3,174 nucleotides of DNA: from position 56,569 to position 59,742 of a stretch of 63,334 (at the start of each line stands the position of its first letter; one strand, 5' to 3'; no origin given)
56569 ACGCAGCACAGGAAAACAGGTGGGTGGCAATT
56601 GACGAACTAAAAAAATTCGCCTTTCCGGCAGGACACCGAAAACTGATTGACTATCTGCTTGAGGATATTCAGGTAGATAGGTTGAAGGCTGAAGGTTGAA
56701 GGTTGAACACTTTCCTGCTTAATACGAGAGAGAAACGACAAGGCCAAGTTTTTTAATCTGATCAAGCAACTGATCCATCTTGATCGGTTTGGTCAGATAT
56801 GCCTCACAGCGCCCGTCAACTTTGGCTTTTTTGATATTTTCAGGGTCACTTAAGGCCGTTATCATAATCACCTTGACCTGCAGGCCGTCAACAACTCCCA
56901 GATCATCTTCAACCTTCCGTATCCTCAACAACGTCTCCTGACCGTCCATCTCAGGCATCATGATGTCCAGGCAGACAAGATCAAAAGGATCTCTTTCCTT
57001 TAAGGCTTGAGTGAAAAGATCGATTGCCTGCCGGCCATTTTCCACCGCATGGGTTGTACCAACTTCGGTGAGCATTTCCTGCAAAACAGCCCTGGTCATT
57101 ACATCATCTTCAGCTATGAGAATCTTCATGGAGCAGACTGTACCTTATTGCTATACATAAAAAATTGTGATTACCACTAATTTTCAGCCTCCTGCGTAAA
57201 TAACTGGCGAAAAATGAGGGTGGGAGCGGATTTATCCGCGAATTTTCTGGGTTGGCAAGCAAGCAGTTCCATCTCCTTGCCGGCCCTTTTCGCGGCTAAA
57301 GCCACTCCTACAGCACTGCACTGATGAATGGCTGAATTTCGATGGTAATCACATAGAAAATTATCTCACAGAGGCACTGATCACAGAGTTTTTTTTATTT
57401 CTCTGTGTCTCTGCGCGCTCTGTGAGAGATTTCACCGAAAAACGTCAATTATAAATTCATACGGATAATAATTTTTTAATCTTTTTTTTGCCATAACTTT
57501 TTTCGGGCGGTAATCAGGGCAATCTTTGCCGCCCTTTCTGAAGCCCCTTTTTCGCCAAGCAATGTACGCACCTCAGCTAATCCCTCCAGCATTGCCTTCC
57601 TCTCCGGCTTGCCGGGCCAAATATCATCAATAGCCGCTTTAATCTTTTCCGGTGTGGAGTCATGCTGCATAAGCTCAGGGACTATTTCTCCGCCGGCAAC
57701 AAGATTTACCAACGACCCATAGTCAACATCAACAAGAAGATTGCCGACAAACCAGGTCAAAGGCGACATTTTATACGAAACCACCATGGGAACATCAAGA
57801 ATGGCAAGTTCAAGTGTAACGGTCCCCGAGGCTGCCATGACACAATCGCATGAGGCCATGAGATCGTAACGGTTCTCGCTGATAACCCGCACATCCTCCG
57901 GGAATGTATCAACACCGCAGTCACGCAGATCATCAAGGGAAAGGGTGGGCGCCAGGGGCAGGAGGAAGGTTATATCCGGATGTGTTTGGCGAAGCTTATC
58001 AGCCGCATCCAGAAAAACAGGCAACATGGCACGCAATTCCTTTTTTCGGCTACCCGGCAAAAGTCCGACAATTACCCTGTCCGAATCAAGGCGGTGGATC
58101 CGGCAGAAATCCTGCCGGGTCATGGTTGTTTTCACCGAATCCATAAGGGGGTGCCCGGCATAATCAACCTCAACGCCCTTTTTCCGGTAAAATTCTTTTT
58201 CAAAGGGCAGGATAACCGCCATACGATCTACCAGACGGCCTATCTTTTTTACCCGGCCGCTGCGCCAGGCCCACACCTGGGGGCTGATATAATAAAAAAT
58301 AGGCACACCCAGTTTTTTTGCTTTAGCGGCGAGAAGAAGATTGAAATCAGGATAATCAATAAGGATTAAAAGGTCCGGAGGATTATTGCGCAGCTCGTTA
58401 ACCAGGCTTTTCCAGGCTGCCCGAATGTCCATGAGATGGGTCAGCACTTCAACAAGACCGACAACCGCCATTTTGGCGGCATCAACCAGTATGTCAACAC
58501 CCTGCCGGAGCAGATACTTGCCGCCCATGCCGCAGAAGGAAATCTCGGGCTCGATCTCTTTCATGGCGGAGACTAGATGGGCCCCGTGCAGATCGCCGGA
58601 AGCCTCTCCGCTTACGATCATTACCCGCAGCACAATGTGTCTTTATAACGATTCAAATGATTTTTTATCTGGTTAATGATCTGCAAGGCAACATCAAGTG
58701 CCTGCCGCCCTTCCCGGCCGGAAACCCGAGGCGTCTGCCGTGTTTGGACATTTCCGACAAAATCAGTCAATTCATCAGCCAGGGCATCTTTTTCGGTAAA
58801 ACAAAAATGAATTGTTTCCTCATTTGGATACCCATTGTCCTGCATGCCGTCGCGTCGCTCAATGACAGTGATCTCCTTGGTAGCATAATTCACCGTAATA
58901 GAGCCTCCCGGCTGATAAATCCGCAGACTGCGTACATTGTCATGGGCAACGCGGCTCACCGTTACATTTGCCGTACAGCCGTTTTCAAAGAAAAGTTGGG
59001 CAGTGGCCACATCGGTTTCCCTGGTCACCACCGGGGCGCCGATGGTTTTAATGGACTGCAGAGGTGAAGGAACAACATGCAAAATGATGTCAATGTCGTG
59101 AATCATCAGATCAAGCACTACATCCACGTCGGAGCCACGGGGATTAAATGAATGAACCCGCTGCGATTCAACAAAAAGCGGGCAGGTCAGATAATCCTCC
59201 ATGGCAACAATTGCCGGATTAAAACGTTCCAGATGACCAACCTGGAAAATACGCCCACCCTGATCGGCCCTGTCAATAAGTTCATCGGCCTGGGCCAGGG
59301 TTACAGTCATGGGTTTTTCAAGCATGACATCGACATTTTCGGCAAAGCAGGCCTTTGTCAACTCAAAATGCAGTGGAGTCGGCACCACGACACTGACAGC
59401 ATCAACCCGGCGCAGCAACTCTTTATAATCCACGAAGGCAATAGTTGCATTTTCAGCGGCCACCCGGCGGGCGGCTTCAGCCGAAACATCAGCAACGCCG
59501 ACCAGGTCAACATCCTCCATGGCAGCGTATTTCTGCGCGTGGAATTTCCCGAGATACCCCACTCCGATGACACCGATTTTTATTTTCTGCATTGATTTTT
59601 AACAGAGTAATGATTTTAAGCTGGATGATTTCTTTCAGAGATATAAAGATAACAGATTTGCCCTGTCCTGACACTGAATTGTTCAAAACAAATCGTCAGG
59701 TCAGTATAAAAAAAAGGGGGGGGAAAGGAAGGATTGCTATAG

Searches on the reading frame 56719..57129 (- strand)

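Call 81: search_protein_families(library=pfam, proteins=[window:56719-57129:-], max_evalue=0.001)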
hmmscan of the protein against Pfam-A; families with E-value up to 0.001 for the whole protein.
window:56719-57129:- (136 aa): 1 family
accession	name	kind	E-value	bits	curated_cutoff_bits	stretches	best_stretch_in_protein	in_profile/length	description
PF00072.30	Response_reg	-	9e-19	68.1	30.2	1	3-125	1-110/111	Response regulator receiver domain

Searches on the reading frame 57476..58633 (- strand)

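Call 53: search_protein_families(library=pfam, proteins=[window:57476-58633:-], max_evalue=0.00001)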
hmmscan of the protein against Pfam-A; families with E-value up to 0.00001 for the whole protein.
window:57476-58633:- (385 aa): 1 family
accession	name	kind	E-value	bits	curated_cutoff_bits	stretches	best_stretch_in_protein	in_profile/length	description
PF02684.21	LpxB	-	5.7e-104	348.4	22.6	1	4-335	1-335/374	Lipid-A-disaccharide synthetase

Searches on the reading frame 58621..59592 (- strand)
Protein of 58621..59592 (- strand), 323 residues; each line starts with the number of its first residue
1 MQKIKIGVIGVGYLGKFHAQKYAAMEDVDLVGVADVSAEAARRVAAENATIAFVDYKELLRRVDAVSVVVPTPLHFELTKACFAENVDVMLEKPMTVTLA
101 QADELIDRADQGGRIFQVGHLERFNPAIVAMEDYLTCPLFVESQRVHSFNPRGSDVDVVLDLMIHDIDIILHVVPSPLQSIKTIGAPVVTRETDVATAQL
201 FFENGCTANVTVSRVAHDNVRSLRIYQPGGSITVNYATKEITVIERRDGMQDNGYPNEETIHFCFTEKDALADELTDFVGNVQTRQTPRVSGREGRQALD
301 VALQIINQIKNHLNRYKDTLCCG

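Call 81: search_protein_families(library=pfam, proteins=[window:58621-59592:-], max_evalue=0.001)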
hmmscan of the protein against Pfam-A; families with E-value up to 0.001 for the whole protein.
window:58621-59592:- (323 aa): 5 families
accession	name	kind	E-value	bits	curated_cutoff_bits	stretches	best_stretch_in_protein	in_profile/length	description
PF01408.29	GFO_IDH_MocA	-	3.5e-29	102.3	24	1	4-120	1-120/120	Oxidoreductase family, NAD-binding Rossmann fold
PF22725.1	GFO_IDH_MocA_C3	-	4.4e-09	36.8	27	1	157-232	44-123/124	GFO/IDH/MocA C-terminal domain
PF02894.22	GFO_IDH_MocA_C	-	1.7e-06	28.4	22.9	1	158-308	42-209/218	Oxidoreductase family, C-terminal alpha/beta domain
PF02826.25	2-Hacid_dh_C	-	0.00013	21.8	25.1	1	4-72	37-101/178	D-isomer specific 2-hydroxyacid dehydrogenase, NAD binding domain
PF03435.24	Sacchrp_dh_NADP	-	0.00027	21.7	25.1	1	6-89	1-95/129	Saccharopine dehydrogenase NADP binding domain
